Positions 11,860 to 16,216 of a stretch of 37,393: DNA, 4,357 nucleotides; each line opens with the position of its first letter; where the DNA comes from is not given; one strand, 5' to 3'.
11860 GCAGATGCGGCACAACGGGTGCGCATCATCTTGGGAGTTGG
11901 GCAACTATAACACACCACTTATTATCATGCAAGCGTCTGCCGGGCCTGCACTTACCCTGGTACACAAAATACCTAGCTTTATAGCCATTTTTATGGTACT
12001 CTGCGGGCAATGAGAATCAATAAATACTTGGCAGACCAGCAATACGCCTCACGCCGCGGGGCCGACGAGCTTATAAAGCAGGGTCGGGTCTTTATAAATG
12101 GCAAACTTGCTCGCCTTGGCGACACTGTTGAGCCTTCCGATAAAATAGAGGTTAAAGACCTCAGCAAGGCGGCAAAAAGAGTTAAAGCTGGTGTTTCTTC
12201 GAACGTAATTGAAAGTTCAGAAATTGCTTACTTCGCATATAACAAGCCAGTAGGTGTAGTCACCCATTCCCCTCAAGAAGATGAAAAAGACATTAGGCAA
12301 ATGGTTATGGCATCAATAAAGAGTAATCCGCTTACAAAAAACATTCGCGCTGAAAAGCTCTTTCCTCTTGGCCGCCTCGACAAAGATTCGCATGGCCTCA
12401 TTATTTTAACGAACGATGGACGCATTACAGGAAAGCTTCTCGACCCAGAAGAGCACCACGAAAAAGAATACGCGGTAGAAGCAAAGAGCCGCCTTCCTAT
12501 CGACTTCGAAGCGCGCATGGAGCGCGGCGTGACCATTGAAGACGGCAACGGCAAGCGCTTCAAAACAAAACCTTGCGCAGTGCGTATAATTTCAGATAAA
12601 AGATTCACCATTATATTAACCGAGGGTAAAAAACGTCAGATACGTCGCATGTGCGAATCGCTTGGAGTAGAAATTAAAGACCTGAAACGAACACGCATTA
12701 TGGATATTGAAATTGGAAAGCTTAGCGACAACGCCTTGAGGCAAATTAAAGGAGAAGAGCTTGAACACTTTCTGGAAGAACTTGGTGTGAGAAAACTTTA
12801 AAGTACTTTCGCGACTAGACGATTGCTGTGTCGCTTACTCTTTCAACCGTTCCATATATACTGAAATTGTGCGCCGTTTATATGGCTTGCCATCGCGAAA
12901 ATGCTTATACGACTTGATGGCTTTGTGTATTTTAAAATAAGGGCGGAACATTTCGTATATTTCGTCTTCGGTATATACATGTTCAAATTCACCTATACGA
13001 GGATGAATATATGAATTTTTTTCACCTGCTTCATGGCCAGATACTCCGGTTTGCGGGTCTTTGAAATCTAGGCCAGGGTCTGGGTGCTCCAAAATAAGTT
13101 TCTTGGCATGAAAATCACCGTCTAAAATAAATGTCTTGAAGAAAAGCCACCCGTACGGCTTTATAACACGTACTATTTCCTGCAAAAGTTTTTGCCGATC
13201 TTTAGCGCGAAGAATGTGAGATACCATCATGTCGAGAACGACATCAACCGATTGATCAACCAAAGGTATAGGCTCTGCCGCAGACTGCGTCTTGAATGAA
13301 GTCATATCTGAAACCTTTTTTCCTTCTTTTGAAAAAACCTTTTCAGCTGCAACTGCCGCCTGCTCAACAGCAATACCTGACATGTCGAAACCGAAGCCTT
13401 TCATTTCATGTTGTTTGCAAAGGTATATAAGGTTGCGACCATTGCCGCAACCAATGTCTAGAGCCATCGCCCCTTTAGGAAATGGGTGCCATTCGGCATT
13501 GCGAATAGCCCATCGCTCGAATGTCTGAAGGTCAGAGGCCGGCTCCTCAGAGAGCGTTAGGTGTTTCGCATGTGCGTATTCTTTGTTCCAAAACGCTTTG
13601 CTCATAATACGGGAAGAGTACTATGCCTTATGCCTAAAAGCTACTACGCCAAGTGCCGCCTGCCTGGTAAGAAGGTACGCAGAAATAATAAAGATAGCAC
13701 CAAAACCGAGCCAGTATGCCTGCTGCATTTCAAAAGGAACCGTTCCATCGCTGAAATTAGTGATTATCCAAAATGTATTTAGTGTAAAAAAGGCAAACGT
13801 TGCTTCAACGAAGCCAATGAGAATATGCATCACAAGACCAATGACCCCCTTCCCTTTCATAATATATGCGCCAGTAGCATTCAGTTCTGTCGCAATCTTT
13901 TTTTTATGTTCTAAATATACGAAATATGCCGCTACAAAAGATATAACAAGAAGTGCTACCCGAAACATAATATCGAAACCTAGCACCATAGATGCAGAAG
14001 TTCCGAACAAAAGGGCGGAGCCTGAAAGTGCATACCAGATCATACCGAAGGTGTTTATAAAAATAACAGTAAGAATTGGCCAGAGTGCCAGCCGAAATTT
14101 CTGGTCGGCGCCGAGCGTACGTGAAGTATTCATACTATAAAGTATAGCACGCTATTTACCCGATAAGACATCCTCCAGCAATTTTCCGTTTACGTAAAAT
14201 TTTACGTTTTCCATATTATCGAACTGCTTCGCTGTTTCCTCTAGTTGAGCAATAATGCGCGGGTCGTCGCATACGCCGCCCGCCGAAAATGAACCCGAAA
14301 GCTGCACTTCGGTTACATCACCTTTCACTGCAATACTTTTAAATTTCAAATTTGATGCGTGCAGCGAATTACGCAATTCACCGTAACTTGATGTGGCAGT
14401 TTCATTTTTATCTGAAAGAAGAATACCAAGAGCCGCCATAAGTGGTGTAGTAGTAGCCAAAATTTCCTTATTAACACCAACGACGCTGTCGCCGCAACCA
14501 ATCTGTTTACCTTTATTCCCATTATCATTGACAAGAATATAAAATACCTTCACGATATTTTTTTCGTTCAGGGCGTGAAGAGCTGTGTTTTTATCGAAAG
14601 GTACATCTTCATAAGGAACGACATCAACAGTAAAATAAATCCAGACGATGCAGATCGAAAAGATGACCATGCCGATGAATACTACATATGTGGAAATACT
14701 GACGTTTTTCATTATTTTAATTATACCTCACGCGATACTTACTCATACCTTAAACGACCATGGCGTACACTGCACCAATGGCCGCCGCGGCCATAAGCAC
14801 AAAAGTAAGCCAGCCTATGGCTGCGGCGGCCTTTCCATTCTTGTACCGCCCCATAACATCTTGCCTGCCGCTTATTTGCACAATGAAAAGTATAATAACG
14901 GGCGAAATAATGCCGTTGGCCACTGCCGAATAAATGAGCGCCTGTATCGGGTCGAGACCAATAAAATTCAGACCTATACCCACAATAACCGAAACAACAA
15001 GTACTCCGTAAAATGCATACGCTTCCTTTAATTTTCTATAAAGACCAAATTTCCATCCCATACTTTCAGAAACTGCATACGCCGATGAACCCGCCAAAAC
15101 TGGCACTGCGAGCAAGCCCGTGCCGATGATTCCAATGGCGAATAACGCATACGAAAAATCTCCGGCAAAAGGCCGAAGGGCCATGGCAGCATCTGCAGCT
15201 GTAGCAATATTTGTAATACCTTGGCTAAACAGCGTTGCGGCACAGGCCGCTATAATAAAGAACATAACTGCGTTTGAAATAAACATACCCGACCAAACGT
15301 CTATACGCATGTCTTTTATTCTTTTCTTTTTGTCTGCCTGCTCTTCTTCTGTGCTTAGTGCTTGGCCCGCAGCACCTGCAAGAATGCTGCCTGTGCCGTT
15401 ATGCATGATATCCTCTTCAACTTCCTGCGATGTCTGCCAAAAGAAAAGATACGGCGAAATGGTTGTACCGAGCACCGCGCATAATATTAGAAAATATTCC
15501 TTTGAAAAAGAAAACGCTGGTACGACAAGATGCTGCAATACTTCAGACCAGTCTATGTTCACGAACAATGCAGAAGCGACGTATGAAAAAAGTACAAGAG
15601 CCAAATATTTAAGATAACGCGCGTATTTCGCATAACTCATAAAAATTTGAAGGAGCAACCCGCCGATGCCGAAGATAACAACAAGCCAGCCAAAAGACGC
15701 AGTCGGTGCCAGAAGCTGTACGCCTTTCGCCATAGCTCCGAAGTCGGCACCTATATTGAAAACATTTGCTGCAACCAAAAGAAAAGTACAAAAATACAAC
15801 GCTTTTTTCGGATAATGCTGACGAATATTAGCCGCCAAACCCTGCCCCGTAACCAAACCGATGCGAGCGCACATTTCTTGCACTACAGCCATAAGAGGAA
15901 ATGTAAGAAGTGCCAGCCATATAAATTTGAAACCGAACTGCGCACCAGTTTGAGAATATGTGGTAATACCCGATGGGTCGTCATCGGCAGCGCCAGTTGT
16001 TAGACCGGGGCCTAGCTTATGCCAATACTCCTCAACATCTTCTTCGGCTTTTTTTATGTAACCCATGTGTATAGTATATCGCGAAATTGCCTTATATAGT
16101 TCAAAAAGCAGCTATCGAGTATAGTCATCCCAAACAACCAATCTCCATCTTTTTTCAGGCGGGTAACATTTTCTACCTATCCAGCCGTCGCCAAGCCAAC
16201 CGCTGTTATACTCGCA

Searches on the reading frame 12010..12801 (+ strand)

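Call 11: search_protein_families(library=pfam, proteins=[window:12010-12801:+], max_evalue=0.01)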
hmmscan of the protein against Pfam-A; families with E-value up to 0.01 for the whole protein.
window:12010-12801:+ (263 aa): 2 families
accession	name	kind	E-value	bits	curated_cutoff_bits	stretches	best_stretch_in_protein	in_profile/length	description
PF00849.27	PseudoU_synth_2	-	5.2e-20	72.6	26.8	1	74-217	2-152/152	RNA pseudouridylate synthase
PF01479.30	S4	-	4.8e-11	42.6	22.8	1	1-46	1-48/48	S4 domain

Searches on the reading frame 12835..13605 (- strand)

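Call 11: search_protein_families(library=pfam, proteins=[window:12835-13605:-], max_evalue=0.01)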
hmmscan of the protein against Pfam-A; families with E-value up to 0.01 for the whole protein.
window:12835-13605:- (256 aa): 10 families
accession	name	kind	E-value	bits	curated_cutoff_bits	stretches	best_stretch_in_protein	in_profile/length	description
PF08241.18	Methyltransf_11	-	6.3e-15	56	21.2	1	49-156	1-95/95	Methyltransferase domain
PF13649.12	Methyltransf_25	-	4.1e-14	53.5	27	1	49-152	2-97/97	Methyltransferase domain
PF13847.12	Methyltransf_31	-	1.1e-11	45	27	1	45-160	4-113/145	Methyltransferase domain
PF08242.18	Methyltransf_12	-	2e-11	44.9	30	1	49-154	1-98/98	Methyltransferase domain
PF13489.12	Methyltransf_23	-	4.5e-10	39.9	27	1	42-220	20-154/164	Methyltransferase domain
PF01209.24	Ubie_methyltran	-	1.9e-06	27.9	20.1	1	32-155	35-150/233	ubiE/COQ5 methyltransferase family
PF03848.20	TehB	-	0.00037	20.4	20.4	1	46-153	32-129/193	Tellurite resistance protein TehB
PF07021.18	MetW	-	0.00052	20.1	21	1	43-105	12-72/193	Methionine biosynthesis protein MetW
PF01728.25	FtsJ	-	0.0042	17.5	24.1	1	40-142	17-114/181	FtsJ-like methyltransferase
PF07757.19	AdoMet_MTase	-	0.0098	16.5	27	0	48-75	65-91/115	Predicted AdoMet-dependent methyltransferase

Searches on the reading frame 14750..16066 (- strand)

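Call 11: search_protein_families(library=pfam, proteins=[window:14750-16066:-], max_evalue=0.01)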
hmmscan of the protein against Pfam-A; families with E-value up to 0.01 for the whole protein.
window:14750-16066:- (438 aa): 1 family
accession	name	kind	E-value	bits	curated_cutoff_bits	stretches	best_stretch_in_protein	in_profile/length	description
PF01566.24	Nramp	-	1.7e-85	287.7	29.8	1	34-411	1-356/357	Natural resistance-associated macrophage protein-like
